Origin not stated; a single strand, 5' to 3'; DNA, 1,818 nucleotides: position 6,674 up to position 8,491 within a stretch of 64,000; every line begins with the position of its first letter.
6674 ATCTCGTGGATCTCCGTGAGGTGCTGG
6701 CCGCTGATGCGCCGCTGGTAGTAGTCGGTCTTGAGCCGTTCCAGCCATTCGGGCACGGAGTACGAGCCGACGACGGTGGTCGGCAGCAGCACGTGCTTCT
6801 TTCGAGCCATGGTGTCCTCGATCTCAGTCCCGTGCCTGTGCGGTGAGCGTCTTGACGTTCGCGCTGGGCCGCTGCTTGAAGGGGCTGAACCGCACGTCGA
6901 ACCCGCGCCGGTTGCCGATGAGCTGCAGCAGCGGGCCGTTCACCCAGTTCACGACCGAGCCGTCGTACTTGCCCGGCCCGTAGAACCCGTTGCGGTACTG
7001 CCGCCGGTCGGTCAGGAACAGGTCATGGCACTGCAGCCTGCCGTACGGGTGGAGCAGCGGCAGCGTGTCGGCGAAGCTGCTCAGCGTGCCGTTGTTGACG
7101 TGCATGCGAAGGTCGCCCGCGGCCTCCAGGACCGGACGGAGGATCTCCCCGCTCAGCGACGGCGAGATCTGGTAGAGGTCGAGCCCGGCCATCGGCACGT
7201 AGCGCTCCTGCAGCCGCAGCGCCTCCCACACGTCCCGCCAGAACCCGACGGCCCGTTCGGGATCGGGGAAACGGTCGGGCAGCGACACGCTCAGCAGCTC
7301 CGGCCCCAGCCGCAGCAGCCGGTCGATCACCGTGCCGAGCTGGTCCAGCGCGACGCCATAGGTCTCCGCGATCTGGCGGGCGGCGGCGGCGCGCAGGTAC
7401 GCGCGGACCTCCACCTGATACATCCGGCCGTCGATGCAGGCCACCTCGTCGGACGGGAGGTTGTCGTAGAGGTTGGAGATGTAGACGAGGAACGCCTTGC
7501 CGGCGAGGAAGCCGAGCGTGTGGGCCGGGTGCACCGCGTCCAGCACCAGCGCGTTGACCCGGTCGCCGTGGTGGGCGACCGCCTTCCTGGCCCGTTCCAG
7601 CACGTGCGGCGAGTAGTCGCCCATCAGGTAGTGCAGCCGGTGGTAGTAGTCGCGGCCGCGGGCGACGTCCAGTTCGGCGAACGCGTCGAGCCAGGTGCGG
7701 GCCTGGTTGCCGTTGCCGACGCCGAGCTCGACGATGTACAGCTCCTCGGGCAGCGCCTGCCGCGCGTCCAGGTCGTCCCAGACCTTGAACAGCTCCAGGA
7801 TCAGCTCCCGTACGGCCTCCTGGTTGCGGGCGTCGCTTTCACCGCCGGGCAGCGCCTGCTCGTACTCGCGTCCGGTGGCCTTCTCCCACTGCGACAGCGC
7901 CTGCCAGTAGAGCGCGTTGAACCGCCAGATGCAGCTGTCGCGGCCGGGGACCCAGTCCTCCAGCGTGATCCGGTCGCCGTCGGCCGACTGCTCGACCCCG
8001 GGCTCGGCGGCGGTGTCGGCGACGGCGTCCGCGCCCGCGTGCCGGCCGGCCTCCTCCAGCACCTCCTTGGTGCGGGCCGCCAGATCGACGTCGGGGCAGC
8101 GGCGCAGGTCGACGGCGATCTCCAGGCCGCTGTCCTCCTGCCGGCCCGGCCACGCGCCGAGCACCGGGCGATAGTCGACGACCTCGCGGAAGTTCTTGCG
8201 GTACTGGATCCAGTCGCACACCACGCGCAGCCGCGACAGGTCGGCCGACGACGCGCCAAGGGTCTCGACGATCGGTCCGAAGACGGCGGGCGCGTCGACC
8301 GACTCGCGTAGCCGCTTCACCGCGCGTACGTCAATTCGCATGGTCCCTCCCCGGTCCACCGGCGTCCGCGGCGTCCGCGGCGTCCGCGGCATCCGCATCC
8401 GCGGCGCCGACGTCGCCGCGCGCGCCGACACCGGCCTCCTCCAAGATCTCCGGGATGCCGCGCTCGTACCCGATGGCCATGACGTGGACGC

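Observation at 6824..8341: Protein X: MidA/NDUFAF7-like methyltransferase with a unique N-terminal extension, translationally coupled between MTHFR and core-MetE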

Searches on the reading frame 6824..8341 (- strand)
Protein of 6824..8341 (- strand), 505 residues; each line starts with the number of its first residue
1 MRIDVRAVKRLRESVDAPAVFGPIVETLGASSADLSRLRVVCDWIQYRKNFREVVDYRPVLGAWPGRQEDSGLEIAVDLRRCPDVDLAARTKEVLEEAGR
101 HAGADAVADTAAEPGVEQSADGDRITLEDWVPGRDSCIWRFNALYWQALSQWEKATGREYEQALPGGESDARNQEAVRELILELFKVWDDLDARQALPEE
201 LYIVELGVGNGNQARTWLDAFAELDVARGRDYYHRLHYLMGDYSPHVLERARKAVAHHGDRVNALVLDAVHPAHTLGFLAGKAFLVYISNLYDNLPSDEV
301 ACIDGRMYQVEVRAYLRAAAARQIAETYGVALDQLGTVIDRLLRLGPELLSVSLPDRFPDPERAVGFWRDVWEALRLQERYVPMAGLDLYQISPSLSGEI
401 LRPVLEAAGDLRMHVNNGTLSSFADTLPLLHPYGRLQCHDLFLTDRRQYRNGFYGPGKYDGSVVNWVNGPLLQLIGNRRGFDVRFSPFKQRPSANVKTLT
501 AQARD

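Call 7: search_protein_families(library=pfam, proteins=[window:6824-8341:-], max_evalue=0.01)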
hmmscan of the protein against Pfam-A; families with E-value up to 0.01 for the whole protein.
window:6824-8341:- (505 aa): 1 family
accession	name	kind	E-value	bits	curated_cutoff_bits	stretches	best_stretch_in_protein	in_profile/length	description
PF02636.23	Methyltransf_28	-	0.00017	21.5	23.3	1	184-306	6-116/249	Putative S-adenosyl-L-methionine-dependent methyltransferase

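Call 8: search_protein_families(library=ncbifam, proteins=[window:6824-8341:-], max_evalue=0.01)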
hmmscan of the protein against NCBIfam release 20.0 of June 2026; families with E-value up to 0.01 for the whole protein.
window:6824-8341:- (505 aa): 0 families

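Call 9: find_homologous_proteins(query=window:6824-8341:-)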
Query window:6824-8341:- (505 aa): 1856 proteins with E <= 0.001 among 8000 candidates; the best 120 are listed.
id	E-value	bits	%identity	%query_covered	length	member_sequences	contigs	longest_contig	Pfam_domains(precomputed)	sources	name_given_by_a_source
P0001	0.0e+0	1158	100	100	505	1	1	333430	-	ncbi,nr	ncbi:MAG TPA: class I SAM-dependent methyltransferase [Streptosporangiaceae bacterium]|nr:class I SA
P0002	0.0e+0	1059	90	100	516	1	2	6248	-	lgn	-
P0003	0.0e+0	1057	91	100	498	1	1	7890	-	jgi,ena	-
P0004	0.0e+0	1050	90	100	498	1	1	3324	-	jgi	jgi:hypothetical protein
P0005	0.0e+0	1045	91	100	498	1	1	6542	-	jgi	jgi:hypothetical protein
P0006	0.0e+0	1035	90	100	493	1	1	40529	-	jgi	jgi:hypothetical protein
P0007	0.0e+0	1034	90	100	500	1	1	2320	-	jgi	jgi:hypothetical protein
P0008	0.0e+0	1021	90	100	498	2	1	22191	-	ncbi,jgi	jgi:hypothetical protein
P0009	0.0e+0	1015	86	100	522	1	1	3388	-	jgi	jgi:hypothetical protein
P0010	0.0e+0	1012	87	100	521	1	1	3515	-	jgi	jgi:hypothetical protein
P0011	2.3e-298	1008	85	100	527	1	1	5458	-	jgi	jgi:hypothetical protein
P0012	2.8e-297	1004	87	100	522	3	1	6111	-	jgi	jgi:hypothetical protein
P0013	5.3e-297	1004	84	100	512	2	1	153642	-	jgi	jgi:hypothetical protein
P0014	8.8e-292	986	85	100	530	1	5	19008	-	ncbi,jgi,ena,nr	ncbi:MAG TPA: class I SAM-dependent methyltransferase [Streptosporangiaceae bacterium]|jgi:hypotheti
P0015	2.5e-286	968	83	100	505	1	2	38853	-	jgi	jgi:hypothetical protein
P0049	7.9e-221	752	65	100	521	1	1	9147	PF02636.24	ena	-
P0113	5.1e-213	726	67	100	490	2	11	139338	PF02636.24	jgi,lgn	jgi:hypothetical protein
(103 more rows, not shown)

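Call 10: search_solved_structures(query=window:6824-8341:-, max_evalue=10, show_alignments=2)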
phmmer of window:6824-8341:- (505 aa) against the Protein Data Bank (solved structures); distinct sequences matched with E-value up to 10: 5.
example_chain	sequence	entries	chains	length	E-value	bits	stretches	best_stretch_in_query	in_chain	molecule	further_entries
9spj_K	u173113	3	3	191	0.1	14.4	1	248-353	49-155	60S ribosomal protein L9-B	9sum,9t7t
1iaz_A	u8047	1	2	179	0.4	12.5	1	394-486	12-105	EQUINATOXIN II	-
1kd6_A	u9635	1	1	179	0.4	12.5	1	394-486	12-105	EQUINATOXIN II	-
7pzy_q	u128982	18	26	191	0.74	11.6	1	248-353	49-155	Ribosomal 60S subunit protein L9B | 60S ribosomal protein L9-B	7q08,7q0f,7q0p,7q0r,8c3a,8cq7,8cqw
1tzq_A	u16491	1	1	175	1.1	11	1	394-486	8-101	Equinatoxin II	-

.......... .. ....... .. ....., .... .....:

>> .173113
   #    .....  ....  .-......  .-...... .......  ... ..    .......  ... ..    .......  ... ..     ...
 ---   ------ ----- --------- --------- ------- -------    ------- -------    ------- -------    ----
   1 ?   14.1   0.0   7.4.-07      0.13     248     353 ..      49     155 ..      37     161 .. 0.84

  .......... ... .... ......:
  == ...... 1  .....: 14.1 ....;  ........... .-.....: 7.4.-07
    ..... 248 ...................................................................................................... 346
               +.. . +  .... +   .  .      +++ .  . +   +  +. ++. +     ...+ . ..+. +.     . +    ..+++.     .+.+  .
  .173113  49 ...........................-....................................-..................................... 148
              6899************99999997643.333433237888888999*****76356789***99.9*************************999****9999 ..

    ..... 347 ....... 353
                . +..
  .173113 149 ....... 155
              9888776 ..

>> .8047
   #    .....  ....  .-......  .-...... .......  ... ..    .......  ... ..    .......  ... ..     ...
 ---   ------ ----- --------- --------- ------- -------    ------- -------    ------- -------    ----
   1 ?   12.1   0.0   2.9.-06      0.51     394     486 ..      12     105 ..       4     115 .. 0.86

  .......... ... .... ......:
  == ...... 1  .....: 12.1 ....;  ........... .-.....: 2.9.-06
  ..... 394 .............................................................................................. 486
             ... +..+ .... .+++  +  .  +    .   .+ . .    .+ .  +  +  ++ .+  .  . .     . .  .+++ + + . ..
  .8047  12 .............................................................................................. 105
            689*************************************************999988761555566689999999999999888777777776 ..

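Call 17: find_related_loci(query=A1, collection=genome_contigs, flank=8000)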
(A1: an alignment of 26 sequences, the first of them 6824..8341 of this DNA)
Query A1 (505 aa) in genome_contigs; peptide patterns used: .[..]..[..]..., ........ (x = any residue, [..] = any of these).
448 stretches matched a pattern; 399 encode a relative of the query (tblastn E <= 1e-3); the best 80 are kept; 80 distinct loci.
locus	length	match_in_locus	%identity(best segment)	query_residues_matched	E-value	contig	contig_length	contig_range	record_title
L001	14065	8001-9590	85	1-505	0e+0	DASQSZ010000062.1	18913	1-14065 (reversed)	MAG TPA_asm: Streptosporangiaceae bacterium isolate SMAG_U10922 k141_497437, whole genome shotgun sequence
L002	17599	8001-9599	82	1-505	0e+0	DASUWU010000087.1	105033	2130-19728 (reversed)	MAG TPA_asm: Streptosporangiaceae bacterium isolate SMAG_U1851 k141_1197666, whole genome shotgun sequence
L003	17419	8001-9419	67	1-505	0e+0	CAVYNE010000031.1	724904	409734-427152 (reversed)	MAG: uncultured Actinomycetes bacterium isolate MFD05705.bin.2.99 genome assembly, contig: contig_4896, whole genome sho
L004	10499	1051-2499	67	1-505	0e+0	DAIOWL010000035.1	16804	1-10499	MAG TPA_asm: Streptosporangiaceae bacterium isolate CTOTU28759 NODE_49_length_16804_cov_7.509762, whole genome shotgun s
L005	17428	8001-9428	67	1-505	0e+0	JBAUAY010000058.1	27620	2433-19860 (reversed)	MAG: Streptosporangiaceae bacterium isolate MFD10888_ilm_asm_bin15 k127_60041, whole genome shotgun sequence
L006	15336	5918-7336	67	1-505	0e+0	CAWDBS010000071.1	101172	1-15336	MAG: uncultured Actinomycetes bacterium isolate MFD01872.bin.2.21 genome assembly, contig: contig_65947, whole genome sh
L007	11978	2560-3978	67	1-505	0e+0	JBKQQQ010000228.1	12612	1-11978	MAG: Streptosporangiaceae bacterium isolate MGr2D2E2F__bin_108 MGr2D2E2F_000000030213, whole genome shotgun sequence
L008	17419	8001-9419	66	1-505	0e+0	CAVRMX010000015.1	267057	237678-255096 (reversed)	MAG: uncultured Actinomycetes bacterium isolate MFD05521.bin.3.92 genome assembly, contig: contig_27414, whole genome sh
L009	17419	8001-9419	67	1-505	0e+0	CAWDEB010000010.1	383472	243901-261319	MAG: uncultured Actinomycetes bacterium isolate MFD05580.bin.2.24 genome assembly, contig: contig_17622, whole genome sh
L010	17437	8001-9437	67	1-505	0e+0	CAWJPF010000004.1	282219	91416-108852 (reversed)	MAG: uncultured Actinomycetota bacterium isolate MFD04434.bin.2.32 genome assembly, contig: contig_20300, whole genome s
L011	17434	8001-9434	67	1-505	0e+0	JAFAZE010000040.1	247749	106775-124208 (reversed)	MAG: Streptosporangiaceae bacterium isolate CP_BM_RX_R8_33 BM_RX_R8_k147_354293, whole genome shotgun sequence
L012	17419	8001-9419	67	1-505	0e+0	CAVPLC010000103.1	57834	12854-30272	MAG: uncultured Actinomycetes bacterium isolate MFD10071.bin.2.51 genome assembly, contig: contig_84112, whole genome sh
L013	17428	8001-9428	67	1-505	0e+0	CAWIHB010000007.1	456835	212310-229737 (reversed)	MAG: uncultured Actinomycetes bacterium isolate MFD05502.bin.2.31 genome assembly, contig: contig_24511, whole genome sh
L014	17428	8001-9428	66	1-505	0e+0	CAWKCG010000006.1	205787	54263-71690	MAG: uncultured Actinomycetes bacterium isolate MFD03044.bin.3.130 genome assembly, contig: contig_15235, whole genome s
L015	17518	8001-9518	65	1-505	0e+0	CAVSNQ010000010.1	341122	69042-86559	MAG: uncultured Actinomycetota bacterium isolate MFD03399.bin.1.157 genome assembly, contig: contig_35979, whole genome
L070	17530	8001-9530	62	1-505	0e+0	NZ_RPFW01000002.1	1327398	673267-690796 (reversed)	Trebonia kvetii strain 15TR583 NODE_2_length_1327398_cov_76.882915, whole genome shotgun sequence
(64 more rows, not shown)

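Call 20: predict_structure(alignment_id=A1)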
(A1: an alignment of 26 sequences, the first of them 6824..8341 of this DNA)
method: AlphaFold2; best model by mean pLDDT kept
length: 505 residues; sequences in the alignment: 26
mean_pLDDT: 60.3   pTM: 0.58
mean pLDDT of the five models: 60.3, 58.3, 58.1, 55.1, 54.2
residues with pLDDT >= 90: 14; 70-90: 173; 50-70: 129; < 50: 189
segments of 3 or more residues with pLDDT < 50: 46-48, 65-68, 104-121, 161-171, 206-208, 264-277, 279-296, 386-451, 455-505
pLDDT, mean of each block of 10 residues (from residue 1): 64 60 83 80 58 78 53 77 80 81 46 35 77 67 57 63 41 59 66 64 55 72 84 75 57 72 48 43 42 47 69 86 93 89 78 87 85 82 56 42 46 42 42 37 40 42 32 36 34 32 27
secondary structure, 60 per line:
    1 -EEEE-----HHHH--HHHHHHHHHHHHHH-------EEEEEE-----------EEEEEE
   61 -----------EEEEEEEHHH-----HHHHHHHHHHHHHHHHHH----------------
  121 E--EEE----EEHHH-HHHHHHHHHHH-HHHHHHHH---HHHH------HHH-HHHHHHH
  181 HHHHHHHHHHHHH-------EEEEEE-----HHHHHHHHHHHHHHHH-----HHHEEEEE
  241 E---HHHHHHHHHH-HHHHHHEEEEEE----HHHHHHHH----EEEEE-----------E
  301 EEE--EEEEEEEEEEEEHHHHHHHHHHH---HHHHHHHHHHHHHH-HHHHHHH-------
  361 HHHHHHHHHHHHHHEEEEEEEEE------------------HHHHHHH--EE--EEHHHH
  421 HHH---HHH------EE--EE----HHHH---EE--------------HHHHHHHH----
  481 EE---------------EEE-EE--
elements in order: E2-5 H11-14 H17-30 E38-43 E55-60 E72-78 H87-104 E124-126 H137-147 H149-156 H160-163 H174-193 E201-206 H212-227 E236-241 H245-254 H256-261 E262-267 H272-279 E284-288 E300-303 E306-317 H318-328 H332-345 H347-353 H361-374 E375-383 H402-408 H417-423 H446-449 H469-476 E498-500

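Call 23: search_solved_structures(query=A1, max_evalue=10, show_alignments=3)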
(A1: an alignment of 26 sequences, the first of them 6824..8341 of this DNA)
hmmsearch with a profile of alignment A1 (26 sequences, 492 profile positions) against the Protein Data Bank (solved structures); distinct sequences matched with E-value up to 10: 4.
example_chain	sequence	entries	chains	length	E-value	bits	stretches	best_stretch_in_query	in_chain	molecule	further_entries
9spj_K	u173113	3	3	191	0.17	14.1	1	235-348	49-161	60S ribosomal protein L9-B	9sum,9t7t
4iob_A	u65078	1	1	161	0.27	13.4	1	235-321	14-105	Diguanylate cyclase TpbB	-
7a7e_A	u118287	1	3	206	0.46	12.7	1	235-321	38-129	Diguanylate cyclase TpbB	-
2dmn_A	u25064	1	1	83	1.8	10.7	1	281-340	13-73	Homeobox protein TGIF2LX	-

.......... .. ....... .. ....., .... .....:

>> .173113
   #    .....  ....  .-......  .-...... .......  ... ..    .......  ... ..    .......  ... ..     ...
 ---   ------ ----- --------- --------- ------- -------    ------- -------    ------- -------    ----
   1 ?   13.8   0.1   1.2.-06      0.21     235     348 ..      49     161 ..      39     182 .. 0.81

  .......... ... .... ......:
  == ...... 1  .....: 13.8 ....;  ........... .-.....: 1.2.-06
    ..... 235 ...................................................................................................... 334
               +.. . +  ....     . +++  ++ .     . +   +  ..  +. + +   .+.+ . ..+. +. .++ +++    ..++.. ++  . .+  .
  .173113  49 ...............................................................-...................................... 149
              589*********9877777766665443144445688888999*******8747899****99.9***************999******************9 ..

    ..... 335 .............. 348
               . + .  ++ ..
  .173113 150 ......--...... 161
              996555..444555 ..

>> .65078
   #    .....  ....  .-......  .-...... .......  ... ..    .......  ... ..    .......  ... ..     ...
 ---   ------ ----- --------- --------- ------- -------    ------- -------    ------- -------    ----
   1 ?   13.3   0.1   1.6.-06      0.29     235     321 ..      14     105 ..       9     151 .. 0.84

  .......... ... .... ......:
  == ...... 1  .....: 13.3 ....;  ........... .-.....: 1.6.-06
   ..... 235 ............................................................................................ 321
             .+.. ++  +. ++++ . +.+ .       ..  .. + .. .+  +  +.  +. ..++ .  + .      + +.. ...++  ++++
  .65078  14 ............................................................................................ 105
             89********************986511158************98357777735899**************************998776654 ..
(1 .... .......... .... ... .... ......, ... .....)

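Call 33: search_protein_representatives(alignment_id=A1)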
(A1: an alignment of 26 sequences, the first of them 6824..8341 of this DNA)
Query: 26 sequences, 492 profile positions. Proteins with E-value up to 0.001 (for the whole library): 871; up to 1e-10: 483; up to 1e-30: 185. The best 150 are listed.
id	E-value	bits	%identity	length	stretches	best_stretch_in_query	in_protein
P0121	1.9e-191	653.9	-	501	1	1-489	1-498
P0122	5.1e-180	616.1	-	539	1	104-435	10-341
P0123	3.8e-151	520.9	-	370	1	1-306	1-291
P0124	1.1e-142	492.9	-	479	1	12-490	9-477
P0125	1.8e-138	479.1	-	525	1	1-492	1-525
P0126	1.5e-133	462.8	-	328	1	164-420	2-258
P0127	1.1e-129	450.1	-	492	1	31-489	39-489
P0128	4.9e-124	431.5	-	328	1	1-329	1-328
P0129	2.0e-110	386.6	-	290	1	68-292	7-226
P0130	4.1e-110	385.6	-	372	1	113-489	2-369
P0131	9.7e-110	384.3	-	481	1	14-491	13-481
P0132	4.9e-109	382.0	-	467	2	1-240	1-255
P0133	4.2e-108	379.0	-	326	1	165-481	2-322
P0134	7.3e-103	361.7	-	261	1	227-477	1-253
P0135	1.0e-91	324.9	-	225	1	119-283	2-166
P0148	6.1e-76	272.9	-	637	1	41-478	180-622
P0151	2.6e-73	264.2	-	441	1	14-415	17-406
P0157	2.1e-69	251.3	-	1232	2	348-477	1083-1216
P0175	1.1e-62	229.1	-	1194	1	27-488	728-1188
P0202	3.0e-53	198.0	-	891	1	37-466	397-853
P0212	5.4e-50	187.3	-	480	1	29-489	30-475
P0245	3.0e-40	155.1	-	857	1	58-464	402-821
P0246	3.5e-40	154.9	-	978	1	17-473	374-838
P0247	1.9e-39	152.5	-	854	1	30-468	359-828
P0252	8.0e-39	150.4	-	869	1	49-462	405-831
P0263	4.0e-37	144.9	-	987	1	37-459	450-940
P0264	4.1e-37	144.8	-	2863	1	34-465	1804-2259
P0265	4.7e-37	144.6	-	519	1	40-473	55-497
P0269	1.3e-36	143.1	-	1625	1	91-481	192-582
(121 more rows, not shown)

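Call 35: search_protein_families(library=pfam, proteins=[P0175, P0202, P0245, P0246, P0252, P0263, P0269, P0148, P0157, P0265], max_evalue=0.001)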
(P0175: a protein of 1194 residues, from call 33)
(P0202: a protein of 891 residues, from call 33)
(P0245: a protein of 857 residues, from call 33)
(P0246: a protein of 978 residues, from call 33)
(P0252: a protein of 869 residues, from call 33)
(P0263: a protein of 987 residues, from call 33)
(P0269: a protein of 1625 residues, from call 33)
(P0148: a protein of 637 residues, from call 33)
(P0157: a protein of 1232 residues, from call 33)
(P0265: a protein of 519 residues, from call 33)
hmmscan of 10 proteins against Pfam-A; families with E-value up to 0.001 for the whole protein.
P0175 (1194 aa): 2 families
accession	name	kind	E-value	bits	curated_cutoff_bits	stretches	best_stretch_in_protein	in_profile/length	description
PF02219.23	MTHFR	-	1.1e-22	81.2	24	1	99-300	41-241/287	Methylenetetrahydrofolate reductase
PF12225.13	DUF5981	-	1e-10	41.6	23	1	439-506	14-79/95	Methylene-tetrahydrofolate reductase C terminal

P0202 (891 aa): 1 family
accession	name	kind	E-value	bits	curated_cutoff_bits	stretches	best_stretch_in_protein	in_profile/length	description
PF02219.23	MTHFR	-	8.1e-11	42.2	24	1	49-333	8-285/287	Methylenetetrahydrofolate reductase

P0245 (857 aa): 0 families

P0246 (978 aa): 0 families

P0252 (869 aa): 0 families

P0263 (987 aa): 1 family
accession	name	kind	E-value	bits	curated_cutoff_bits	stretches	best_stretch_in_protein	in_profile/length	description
PF02219.23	MTHFR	-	8.2e-05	22.5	24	0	243-310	160-225/287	Methylenetetrahydrofolate reductase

P0269 (1625 aa): 2 families
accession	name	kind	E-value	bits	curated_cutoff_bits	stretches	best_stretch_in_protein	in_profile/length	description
PF02219.23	MTHFR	-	1.7e-16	60.8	24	1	751-1004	4-251/287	Methylenetetrahydrofolate reductase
PF02636.23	Methyltransf_28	-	1.2e-05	25.4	23.3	1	287-421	16-127/249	Putative S-adenosyl-L-methionine-dependent methyltransferase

P0148 (637 aa): 0 families

P0157 (1232 aa): 2 families
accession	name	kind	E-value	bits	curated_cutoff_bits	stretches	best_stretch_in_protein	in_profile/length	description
PF02219.23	MTHFR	-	1.6e-20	74.1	24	1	123-314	49-239/287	Methylenetetrahydrofolate reductase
PF12225.13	DUF5981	-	2.7e-09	37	23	1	450-509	17-74/95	Methylene-tetrahydrofolate reductase C terminal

P0265 (519 aa): 0 families

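Call 37: find_encoding_contigs(protein=P0175, flank=8000, max_places=4)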
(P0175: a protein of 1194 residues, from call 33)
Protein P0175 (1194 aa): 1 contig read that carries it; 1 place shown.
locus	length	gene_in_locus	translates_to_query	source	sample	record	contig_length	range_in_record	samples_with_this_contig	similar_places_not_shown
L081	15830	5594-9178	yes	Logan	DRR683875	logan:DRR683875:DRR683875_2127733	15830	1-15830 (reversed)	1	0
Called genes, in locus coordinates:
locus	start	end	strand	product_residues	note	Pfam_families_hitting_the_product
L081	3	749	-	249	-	?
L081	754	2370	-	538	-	PF12773:DZR (faint), PF13717:Zn_ribbon_4 (faint)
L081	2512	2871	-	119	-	-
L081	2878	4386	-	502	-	PF13449:Phytase-like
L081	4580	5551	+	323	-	PF00809:Pterin_bind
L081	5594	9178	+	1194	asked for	PF02219:MTHFR, PF12225:DUF5981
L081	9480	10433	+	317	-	PF00480:ROK, PF01869:BcrAD_BadFG (faint)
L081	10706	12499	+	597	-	PF19864:Radical_SAM_N2, PF04055:Radical_SAM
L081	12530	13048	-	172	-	PF01467:CTP_transf_like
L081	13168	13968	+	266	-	PF00106:adh_short, PF08659:KR (weak), PF13561:adh_short_C2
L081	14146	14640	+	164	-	PF16697:Yop-YscD_cpl, PF00498:FHA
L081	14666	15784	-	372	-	PF21102:DprA_N (faint), PF14520:HHH_5 (weak), PF02481:DNA_processg_A, PF17782:WHD_DprA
